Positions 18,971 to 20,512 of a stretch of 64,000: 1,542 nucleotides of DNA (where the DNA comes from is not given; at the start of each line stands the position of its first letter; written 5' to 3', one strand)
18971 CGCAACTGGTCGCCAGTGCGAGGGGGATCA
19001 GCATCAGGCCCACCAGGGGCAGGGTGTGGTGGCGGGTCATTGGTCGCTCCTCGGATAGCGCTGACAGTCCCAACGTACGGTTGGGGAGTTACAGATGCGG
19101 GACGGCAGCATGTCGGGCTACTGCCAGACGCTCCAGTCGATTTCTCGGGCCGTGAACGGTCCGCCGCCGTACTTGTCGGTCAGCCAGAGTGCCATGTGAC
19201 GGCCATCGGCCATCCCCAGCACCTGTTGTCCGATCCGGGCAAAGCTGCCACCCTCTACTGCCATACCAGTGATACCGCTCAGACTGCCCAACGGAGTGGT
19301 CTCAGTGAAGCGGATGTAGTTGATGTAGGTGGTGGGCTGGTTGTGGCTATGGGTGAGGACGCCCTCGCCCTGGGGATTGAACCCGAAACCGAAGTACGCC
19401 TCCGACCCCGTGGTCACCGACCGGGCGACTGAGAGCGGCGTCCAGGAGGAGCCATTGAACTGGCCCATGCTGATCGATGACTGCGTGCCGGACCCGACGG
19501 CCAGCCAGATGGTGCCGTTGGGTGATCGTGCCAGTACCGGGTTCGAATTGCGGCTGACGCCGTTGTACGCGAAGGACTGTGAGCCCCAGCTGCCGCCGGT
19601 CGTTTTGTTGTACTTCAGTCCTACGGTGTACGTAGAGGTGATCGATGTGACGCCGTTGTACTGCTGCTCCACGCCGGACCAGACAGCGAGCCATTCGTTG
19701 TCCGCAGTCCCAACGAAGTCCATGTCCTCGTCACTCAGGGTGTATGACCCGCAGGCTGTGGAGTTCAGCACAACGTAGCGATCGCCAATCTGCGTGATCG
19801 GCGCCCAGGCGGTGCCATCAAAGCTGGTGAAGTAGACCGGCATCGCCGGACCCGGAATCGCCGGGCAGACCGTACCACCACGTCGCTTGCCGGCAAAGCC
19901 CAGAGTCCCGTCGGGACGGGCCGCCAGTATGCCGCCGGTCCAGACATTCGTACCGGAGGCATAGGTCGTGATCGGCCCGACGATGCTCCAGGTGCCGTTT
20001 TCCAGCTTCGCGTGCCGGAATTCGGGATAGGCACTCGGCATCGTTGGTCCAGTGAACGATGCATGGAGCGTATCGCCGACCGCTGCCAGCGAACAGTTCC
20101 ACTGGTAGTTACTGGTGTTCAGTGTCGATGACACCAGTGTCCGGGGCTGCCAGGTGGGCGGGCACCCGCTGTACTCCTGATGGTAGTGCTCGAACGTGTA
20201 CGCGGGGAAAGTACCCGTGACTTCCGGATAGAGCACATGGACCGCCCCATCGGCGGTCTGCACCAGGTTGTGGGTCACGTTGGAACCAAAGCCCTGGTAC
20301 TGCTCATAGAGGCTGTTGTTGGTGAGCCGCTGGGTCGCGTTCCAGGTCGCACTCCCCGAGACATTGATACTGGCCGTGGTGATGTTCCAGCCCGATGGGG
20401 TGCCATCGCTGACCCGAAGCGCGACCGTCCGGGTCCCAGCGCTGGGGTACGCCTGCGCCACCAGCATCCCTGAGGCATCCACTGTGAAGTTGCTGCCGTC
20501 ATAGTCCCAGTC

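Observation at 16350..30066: Head-to-tail array of five ~880-900 aa paralogous lipoproteins built on an N-terminal module I cannot assign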

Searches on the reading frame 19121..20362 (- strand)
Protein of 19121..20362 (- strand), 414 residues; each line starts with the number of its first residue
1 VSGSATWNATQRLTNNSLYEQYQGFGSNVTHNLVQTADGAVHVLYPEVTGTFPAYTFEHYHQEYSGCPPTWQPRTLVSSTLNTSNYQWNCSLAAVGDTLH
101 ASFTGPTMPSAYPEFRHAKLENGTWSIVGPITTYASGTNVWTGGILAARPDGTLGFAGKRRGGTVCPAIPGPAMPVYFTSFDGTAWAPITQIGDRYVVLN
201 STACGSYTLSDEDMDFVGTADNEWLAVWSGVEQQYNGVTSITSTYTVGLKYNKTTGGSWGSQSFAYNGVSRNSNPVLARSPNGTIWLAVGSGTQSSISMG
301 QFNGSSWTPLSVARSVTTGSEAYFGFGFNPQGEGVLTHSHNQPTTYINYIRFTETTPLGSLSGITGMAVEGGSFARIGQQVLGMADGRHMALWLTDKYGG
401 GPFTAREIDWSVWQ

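Call 45: search_solved_structures(query=A5, max_evalue=10, show_alignments=1)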
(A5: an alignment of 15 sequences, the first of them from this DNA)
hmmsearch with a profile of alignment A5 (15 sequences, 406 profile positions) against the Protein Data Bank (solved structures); distinct sequences matched with E-value up to 10: 9.
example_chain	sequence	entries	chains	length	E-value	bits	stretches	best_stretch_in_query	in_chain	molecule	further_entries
2w38_A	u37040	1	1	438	1.6e-09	40.7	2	232-391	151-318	SIALIDASE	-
3h6j_A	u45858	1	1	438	6.4e-09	38.8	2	12-118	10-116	Neuraminidase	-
8gn6_C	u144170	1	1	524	3.4e-06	29.8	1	129-343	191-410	Sialidase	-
8gn6_A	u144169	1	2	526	3.4e-06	29.8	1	129-343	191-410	Sialidase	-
8feb_A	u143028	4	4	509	9.6e-06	28.3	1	129-342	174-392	Sialidase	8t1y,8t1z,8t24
8t26_A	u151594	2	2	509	2.2e-05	27.1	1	130-342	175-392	Sialidase, putative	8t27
9yhs_L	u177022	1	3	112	0.061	15.8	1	16-103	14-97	AM12-340 Fab light chain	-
8pjw_A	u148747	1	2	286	0.063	15.7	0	286-311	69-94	SAKe6FE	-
3if4_A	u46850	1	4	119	0.32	13.4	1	68-136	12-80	Integron Cassette Protein Hfx_Cass5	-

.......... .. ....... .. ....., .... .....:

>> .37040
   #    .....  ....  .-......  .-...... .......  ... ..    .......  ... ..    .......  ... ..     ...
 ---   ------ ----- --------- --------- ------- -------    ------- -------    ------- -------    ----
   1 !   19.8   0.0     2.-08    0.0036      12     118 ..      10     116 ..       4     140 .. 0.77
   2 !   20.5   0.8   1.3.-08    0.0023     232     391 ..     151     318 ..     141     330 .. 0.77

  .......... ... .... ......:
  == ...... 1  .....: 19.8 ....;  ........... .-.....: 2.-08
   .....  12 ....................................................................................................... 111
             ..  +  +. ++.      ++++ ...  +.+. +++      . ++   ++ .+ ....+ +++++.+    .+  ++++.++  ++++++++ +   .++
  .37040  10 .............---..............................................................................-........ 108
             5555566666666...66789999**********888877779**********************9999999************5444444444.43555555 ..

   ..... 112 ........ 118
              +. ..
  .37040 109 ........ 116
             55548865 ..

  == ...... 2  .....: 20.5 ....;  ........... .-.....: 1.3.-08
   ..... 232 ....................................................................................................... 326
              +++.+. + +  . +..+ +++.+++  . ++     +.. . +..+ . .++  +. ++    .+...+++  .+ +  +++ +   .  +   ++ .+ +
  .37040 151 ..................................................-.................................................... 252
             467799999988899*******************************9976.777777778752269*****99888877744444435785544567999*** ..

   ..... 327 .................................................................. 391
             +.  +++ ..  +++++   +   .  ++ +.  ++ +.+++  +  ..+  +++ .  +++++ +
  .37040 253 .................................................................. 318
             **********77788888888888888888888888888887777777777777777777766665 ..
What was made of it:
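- On GH33 sialidase: Profile versus PDB: 2w38 at 1.6e-9, also 8gn6 and 8feb (call 45).
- Closest known: GH33 sialidases / BNR propellers. Same: Profile-level sequence similarity (E about 1e-9, call 45).
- Checked: The profile hits PDB sialidases 2w38/3h6j at E about 1e-9 (call 45).
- At sequence level the profile hits sialidases 2w38/3h6j at about 1e-9 (call 45). The profile hits solved sialidases (call 45).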

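Call 52: predict_structure(alignment_id=A5)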
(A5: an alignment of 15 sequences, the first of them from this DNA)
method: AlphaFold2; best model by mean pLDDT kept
length: 414 residues; sequences in the alignment: 15
mean_pLDDT: 86.9   pTM: 0.89
mean pLDDT of the five models: 86.9, 82.2, 81.4, 81.3, 80.8
residues with pLDDT >= 90: 239; 70-90: 126; 50-70: 42; < 50: 7
segments of 3 or more residues with pLDDT < 50: 23-27
pLDDT, mean of each block of 10 residues (from residue 1): 76 78 54 93 89 81 84 93 71 96 74 87 93 71 92 95 86 93 93 93 89 91 96 90 82 97 86 93 96 87 93 82 93 94 79 96 90 83 94 82 77 92
secondary structure, 60 per line:
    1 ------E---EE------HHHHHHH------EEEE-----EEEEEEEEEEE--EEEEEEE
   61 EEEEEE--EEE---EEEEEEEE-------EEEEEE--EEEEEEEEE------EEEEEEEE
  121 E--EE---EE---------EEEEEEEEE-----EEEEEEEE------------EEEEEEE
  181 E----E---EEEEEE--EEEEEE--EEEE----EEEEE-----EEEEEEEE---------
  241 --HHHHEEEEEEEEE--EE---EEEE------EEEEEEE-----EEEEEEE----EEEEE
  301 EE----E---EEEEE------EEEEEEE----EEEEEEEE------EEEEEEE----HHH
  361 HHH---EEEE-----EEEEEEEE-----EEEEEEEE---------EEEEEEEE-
elements in order: H19-25 E32-35 E41-51 E54-66 E69-71 E75-82 E90-95 E98-106 E113-121 E140-148 E154-161 E174-181 E190-195 E198-203 E206-209 E214-218 E224-231 H243-246 E247-255 E263-266 E273-279 E285-291 E296-302 E311-315 E322-328 E333-340 E347-353 H358-363 E367-370 E376-383 E389-396 E406-413
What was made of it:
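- Closest known: GH33 sialidases / BNR propellers. Different: About 29 predicted strands, which suggests 7 rather than 6 blades (call 52).
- The propeller fold is confident (pLDDT 86.9, call 52).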

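Call 55: fold_search(model_id=the predicted structure, library=pdb)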
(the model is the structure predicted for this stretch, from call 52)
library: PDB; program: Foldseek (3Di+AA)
matches with E <= 10: 937; with E <= 0.001: 360
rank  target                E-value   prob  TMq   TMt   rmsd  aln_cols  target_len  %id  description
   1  5hx0_B                8.3e-11  1.00  0.51  0.57   7.7       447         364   10  Crystal structure of unknown function protein Dfer_1899 fromDyadobacter fermentans DSM 18053 (released 2016-02-17)
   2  5hx0_A                1.4e-10  1.00  0.49  0.55   8.1       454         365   10  Crystal structure of unknown function protein Dfer_1899 fromDyadobacter fermentans DSM 18053 (released 2016-02-17)
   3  6rgr                  5.4e-10  1.00  0.56  0.66   6.9       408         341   13  Photorhabdus asymbiotica lectin PHL in complex with L-rhamnose (released 2020-07-01)
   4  6rfz                  6.5e-10  1.00  0.59  0.70   5.1       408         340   13  Photorhabdus laumondii lectin PLL2 in complex with D-glucose (released 2020-07-01)
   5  5mxe                  1.5e-09  1.00  0.56  0.66   6.0       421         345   14  Photorhabdus asymbiotica lectin (PHL) in free form (released 2017-08-09)
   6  5mxg_A                1.8e-09  1.00  0.56  0.66   6.9       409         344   13  Photorhabdus asymbiotica lectin (PHL) in complex with blood group H trisaccharide (released 2017-08-09)
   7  6fhx_A                1.9e-09  1.00  0.56  0.65   6.6       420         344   13  Photorhabdus asymbiotica lectin (PHL) in complex with synthetic C-fucoside (released 2019-01-30)
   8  7lbu                  2.9e-09  1.00  0.49  0.52   7.5       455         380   10  Crystal structure of the Propionibacterium acnes surface sialidase (released 2021-12-08)
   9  1eur                  3.1e-09  1.00  0.52  0.58   6.3       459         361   12  SIALIDASE (released 1997-01-11)
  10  6flu_A                3.2e-09  1.00  0.55  0.64   6.5       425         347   12  Photorhabdus asymbiotica lectin (PHL) in complex with synthetic C-fucoside (released 2019-02-06)
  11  5mxf                  4.1e-09  1.00  0.55  0.65   6.3       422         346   14  Photorhabdus asymbiotica lectin (PHL) in complex with alpha-methyl fucoside (released 2017-08-09)
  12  1eus                  4.1e-09  1.00  0.52  0.58   6.3       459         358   12  SIALIDASE COMPLEXED WITH 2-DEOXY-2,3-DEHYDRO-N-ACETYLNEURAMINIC ACID (released 1997-01-11)
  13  4j9t                  4.7e-09  1.00  0.51  0.58   6.5       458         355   12  Crystal structure of a putative, de novo designed unnatural amino acid dependent metalloprotein, northeast structural ge (released 2013-03-27)
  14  8q82_A                6.0e-09  1.00  0.59  0.70   5.0       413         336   13  Photorhabdus laumondii lectin PLL4 in complex with alpha-methyl-fucoside (released 2025-03-05)
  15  4fj6_C                6.0e-09  1.00  0.48  0.40  10.8       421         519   11  Crystal structure of a glycoside hydrolase family 33, candidate sialidase (BDI_2946) from Parabacteroides distasonis A (released 2012-07-25)
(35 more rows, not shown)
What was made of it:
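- On GH33 sialidase: Foldseek returns sialidases and KDNases at E about 1e-9 with probability 1.0 (call 55).
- Closest known: GH33 sialidases / BNR propellers. Same: Foldseek probability 1.0 (call 55).
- Closest known: Photorhabdus seven-bladed propeller lectins PLL/PHL. Same: Best structural superposition of the C-module (TMq 0.56-0.59, TMt 0.66-0.70; call 55).
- Checked: The AF2 model has pLDDT 86.9, and Foldseek returns sialidases and lectin propellers (calls 52, 55).
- Its nearest structures are sugar-binding or sugar-cleaving propellers: Photorhabdus lectins at TMt 0.66-0.70, sialidases, KDNases and GH145 (call 55). Foldseek returns sialidases, KDNases and GH145 BT3686 (call 55). The best TM-scores are to non-catalytic lectins (call 55).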

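Call 67: search_solved_structures(query=A5, max_evalue=0.001, show_alignments=5)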
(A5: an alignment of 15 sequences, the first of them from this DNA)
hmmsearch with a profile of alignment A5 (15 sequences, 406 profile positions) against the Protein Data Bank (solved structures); distinct sequences matched with E-value up to 0.001: 6.
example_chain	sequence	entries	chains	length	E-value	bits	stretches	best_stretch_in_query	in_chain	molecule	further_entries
2w38_A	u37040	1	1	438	1.6e-09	40.7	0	232-391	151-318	SIALIDASE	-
3h6j_A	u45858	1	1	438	6.4e-09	38.8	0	12-118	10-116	Neuraminidase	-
8gn6_C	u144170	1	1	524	3.4e-06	29.8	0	129-343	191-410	Sialidase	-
8gn6_A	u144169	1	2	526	3.4e-06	29.8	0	129-343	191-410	Sialidase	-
8feb_A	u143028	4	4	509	9.6e-06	28.3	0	129-342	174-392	Sialidase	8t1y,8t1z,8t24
8t26_A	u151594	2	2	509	2.2e-05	27.1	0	130-342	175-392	Sialidase, putative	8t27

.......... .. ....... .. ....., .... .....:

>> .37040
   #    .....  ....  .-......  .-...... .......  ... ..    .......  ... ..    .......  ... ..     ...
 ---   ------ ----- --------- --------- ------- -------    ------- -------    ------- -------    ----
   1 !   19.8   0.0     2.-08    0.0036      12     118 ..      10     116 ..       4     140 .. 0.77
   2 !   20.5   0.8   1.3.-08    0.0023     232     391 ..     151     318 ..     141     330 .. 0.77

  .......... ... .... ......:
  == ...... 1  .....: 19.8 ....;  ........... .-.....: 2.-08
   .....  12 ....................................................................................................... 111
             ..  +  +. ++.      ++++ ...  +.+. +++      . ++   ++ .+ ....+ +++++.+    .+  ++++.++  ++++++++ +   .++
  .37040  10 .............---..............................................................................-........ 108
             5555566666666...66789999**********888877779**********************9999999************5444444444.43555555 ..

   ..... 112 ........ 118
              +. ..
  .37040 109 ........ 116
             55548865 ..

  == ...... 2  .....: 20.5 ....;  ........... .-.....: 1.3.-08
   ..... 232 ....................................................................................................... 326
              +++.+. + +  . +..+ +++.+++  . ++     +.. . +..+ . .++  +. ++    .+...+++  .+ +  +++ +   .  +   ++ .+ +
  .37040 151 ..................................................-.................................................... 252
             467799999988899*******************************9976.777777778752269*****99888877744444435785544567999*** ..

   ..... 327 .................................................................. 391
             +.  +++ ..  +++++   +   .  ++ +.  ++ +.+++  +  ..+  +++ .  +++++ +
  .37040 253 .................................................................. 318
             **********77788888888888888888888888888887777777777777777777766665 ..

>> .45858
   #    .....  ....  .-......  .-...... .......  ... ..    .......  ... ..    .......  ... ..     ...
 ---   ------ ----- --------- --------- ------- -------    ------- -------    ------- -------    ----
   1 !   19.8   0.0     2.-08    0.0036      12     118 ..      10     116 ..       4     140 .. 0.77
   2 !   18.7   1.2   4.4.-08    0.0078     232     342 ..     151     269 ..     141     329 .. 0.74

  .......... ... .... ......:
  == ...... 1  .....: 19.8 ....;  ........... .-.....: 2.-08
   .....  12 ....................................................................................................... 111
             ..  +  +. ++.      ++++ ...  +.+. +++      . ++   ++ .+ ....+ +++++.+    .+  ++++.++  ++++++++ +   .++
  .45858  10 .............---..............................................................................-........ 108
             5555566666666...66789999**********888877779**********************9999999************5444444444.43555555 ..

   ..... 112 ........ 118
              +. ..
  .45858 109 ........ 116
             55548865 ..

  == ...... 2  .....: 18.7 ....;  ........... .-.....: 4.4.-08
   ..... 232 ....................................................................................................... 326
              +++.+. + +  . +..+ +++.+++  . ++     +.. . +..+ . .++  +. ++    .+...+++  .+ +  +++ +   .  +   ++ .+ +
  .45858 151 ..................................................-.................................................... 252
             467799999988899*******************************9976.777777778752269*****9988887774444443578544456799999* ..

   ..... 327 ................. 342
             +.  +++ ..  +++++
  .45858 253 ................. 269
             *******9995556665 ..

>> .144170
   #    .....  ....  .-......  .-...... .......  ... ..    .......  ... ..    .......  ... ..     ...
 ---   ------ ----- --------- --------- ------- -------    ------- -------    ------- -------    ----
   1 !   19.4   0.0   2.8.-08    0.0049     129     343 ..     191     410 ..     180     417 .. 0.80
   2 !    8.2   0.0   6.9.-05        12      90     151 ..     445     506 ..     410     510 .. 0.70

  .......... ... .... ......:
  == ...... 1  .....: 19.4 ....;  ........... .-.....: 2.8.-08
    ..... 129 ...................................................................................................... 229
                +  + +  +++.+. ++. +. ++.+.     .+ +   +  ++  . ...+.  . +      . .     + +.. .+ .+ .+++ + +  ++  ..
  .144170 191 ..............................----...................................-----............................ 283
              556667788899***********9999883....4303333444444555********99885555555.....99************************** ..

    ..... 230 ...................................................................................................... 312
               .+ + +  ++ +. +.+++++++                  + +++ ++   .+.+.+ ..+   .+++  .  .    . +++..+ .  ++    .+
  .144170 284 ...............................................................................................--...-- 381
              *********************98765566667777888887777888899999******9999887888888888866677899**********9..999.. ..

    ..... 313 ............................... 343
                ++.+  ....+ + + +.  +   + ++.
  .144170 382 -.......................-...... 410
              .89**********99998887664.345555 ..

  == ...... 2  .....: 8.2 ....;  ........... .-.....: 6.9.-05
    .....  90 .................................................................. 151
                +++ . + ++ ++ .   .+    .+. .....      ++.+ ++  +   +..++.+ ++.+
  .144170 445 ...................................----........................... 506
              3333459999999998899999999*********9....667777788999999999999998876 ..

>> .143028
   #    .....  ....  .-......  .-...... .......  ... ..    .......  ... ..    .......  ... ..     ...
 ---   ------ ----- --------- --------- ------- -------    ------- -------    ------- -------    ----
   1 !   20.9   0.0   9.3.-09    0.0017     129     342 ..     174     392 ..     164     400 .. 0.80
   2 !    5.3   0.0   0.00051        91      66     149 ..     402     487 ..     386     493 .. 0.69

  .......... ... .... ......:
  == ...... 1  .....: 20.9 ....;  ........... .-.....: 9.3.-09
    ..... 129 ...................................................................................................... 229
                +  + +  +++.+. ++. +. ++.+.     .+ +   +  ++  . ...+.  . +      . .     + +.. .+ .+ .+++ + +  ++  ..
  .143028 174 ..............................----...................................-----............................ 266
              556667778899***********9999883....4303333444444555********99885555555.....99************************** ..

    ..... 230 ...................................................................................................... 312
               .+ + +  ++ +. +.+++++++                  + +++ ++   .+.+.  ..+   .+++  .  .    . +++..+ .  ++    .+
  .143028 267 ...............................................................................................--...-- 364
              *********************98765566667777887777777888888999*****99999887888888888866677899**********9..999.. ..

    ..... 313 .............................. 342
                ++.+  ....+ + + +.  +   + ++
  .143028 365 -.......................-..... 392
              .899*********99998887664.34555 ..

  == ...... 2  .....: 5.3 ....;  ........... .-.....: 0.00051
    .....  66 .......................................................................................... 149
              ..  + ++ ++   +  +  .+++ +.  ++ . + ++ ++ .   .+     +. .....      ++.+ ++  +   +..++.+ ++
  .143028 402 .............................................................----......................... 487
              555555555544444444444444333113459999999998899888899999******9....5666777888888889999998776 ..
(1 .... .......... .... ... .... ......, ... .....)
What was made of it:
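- On GH33 sialidase: Blade-shifted alignments prevent residue-level mapping (call 67), and model coordinates were not accessible.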
